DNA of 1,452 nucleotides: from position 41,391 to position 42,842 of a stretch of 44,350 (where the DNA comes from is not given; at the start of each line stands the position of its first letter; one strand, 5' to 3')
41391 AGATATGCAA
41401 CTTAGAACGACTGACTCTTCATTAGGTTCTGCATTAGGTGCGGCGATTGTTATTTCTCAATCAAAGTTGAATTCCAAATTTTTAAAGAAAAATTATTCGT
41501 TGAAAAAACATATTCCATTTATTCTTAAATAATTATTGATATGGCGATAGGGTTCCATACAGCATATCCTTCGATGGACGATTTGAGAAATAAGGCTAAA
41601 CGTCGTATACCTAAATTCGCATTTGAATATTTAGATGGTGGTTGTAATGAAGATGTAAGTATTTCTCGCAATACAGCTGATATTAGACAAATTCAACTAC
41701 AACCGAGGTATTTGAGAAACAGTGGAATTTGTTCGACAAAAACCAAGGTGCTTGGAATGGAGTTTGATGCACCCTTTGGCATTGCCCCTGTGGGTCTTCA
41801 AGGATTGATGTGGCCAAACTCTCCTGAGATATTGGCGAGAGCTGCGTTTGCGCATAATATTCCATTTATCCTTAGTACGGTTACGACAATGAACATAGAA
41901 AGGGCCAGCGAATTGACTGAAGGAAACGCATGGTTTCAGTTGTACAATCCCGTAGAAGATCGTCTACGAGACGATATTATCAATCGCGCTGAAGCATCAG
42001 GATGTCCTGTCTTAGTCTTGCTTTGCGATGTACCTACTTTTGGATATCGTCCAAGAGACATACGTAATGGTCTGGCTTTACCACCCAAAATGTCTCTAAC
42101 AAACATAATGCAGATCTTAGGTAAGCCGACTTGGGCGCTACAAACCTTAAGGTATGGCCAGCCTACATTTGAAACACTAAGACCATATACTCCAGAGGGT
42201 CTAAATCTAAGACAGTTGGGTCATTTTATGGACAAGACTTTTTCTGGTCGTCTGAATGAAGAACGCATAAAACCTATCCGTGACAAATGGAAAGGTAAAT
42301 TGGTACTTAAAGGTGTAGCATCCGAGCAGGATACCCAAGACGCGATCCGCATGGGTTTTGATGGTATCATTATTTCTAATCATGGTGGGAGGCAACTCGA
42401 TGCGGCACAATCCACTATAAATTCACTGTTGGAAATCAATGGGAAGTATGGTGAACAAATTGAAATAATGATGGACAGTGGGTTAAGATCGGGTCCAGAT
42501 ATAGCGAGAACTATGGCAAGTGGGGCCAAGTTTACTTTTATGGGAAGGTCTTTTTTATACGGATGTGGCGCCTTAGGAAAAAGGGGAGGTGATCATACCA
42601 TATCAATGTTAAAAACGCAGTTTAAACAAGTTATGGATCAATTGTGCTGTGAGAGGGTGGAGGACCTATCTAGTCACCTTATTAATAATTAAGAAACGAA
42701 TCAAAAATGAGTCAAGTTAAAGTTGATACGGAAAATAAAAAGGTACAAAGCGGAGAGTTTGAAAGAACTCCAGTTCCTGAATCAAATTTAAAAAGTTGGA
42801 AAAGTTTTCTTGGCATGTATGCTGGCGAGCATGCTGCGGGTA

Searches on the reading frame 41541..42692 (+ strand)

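Call 12: search_protein_families(library=pfam, proteins=[window:41541-42692:+], max_evalue=0.0001)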
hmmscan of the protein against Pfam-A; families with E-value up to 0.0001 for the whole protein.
window:41541-42692:+ (383 aa): 1 family
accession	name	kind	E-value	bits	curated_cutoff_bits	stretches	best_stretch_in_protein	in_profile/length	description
PF01070.24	FMN_dh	-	2.2e-114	382.6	24.9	1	19-382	1-349/350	FMN-dependent dehydrogenase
